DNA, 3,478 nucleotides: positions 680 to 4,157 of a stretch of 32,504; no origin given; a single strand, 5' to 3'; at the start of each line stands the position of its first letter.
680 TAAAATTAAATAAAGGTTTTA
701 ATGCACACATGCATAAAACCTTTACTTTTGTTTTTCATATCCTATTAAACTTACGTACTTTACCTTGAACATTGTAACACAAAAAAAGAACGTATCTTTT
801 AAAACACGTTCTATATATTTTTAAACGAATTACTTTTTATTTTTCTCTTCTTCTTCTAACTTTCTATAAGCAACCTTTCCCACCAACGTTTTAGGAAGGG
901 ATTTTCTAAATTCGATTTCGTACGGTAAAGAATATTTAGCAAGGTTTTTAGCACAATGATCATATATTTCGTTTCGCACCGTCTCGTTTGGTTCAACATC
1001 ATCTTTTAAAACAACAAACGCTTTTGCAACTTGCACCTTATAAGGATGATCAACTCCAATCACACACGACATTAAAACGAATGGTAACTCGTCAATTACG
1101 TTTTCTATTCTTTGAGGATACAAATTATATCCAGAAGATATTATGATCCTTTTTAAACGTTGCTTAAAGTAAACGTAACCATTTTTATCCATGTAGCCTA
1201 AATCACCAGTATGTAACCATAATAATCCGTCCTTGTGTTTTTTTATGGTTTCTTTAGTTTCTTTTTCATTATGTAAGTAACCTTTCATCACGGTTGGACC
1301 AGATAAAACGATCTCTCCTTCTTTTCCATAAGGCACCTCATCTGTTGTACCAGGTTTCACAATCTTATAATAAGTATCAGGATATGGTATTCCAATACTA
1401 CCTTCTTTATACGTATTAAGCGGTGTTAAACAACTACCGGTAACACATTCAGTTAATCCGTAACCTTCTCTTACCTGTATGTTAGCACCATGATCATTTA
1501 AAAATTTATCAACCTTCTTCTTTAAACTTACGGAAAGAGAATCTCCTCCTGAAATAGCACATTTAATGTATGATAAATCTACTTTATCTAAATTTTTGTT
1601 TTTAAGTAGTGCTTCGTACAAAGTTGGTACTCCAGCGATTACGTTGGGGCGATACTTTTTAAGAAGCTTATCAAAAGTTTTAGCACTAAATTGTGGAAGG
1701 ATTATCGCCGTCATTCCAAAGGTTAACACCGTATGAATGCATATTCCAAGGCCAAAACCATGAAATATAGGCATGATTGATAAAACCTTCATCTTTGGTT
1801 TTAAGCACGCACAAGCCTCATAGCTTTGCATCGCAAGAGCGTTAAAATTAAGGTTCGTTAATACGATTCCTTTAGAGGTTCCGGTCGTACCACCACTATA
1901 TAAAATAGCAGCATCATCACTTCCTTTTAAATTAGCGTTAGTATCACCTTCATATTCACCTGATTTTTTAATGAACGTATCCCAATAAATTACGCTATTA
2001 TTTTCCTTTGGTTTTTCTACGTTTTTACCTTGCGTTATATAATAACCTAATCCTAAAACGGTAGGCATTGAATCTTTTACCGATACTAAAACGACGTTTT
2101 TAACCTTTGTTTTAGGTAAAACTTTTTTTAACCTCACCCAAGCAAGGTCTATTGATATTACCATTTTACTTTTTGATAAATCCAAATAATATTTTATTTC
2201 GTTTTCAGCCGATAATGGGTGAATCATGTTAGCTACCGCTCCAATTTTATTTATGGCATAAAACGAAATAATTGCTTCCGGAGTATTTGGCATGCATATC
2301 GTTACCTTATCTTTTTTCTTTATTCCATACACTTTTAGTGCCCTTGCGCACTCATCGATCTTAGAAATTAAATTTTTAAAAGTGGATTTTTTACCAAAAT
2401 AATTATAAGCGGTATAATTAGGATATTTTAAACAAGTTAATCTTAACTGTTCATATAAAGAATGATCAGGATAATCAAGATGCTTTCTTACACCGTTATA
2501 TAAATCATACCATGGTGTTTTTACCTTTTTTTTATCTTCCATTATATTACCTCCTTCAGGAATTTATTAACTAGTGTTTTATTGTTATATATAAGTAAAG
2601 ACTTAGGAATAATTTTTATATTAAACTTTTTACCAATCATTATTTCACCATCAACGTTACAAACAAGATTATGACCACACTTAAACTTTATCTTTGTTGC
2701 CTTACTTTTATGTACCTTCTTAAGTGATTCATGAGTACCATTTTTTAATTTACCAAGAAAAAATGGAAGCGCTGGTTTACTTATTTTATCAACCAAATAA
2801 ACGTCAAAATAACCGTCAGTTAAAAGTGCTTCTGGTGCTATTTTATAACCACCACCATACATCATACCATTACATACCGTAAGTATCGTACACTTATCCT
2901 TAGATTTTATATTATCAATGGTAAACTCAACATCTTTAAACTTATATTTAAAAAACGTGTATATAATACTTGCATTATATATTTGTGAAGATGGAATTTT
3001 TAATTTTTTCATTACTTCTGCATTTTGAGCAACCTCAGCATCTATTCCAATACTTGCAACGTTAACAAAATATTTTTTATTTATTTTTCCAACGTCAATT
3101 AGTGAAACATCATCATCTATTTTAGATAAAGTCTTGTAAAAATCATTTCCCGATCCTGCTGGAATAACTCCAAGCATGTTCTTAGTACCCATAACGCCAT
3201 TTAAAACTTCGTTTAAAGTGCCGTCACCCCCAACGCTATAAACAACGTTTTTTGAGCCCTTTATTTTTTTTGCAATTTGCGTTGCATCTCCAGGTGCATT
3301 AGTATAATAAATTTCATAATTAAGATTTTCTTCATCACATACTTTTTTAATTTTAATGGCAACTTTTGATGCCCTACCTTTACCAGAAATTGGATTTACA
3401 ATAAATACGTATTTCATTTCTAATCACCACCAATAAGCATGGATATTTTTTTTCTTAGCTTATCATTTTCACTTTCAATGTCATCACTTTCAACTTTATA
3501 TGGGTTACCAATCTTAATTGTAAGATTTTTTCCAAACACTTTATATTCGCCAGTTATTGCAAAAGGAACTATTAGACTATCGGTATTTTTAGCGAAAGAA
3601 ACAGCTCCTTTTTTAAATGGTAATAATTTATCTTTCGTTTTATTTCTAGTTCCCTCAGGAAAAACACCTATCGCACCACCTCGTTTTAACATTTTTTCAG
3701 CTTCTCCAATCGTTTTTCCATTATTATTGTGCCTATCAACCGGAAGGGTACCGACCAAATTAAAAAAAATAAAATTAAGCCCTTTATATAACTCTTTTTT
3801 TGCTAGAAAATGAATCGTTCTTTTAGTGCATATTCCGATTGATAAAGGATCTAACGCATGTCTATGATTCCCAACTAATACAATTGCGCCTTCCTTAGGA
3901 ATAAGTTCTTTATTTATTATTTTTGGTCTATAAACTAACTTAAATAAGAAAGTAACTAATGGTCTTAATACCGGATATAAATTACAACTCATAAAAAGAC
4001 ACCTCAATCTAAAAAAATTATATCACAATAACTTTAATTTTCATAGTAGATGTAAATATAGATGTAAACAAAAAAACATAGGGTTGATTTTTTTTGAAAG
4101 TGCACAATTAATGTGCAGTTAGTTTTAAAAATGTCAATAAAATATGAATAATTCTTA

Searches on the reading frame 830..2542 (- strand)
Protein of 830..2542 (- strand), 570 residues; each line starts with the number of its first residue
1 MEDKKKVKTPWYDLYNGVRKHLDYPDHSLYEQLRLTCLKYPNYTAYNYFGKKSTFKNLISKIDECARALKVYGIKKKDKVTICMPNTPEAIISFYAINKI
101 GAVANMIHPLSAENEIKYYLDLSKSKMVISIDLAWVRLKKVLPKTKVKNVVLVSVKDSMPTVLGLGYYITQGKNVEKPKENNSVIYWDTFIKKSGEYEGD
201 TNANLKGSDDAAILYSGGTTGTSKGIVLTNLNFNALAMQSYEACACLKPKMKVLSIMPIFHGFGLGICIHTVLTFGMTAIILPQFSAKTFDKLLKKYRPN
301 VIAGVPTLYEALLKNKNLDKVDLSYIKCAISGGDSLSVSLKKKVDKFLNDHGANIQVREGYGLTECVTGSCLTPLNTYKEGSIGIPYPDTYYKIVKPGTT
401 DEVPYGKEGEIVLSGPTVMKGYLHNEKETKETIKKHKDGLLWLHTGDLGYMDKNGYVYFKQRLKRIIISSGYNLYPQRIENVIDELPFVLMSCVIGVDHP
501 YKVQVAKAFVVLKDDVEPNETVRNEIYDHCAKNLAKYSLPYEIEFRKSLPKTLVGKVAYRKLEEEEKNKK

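Call 78: search_protein_families(library=pfam, proteins=[window:830-2542:-], max_evalue=0.0001)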
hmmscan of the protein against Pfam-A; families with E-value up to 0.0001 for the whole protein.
window:830-2542:- (570 aa): 2 families
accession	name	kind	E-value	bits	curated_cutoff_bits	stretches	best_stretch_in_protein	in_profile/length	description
PF00501.34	AMP-binding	-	9.2e-76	255.6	29.9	1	37-423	5-384/384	AMP-binding enzyme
PF13193.12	AMP-binding_C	-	1.8e-16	61.2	24.5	1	479-556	2-76/76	AMP-binding enzyme C-terminal domain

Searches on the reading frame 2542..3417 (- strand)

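Call 78: search_protein_families(library=pfam, proteins=[window:2542-3417:-], max_evalue=0.0001)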
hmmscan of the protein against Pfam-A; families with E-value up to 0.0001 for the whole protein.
window:2542-3417:- (291 aa): 2 families
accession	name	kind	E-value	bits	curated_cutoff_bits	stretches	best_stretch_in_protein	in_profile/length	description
PF00781.29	DAGK_cat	-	1.6e-26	92.8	23.6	1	2-98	1-100/125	Diacylglycerol kinase catalytic domain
PF19279.4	YegS_C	-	4.2e-24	85.5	27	1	120-276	2-156/158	YegS C-terminal NAD kinase beta sandwich-like domain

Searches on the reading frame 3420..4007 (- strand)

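Call 78: search_protein_families(library=pfam, proteins=[window:3420-4007:-], max_evalue=0.0001)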
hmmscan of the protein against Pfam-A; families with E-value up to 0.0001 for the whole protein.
window:3420-4007:- (195 aa): 1 family
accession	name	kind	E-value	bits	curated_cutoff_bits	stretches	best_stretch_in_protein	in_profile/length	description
PF01553.26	Acyltransferase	-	5.5e-26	91.4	23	1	29-151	3-131/132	Acyltransferase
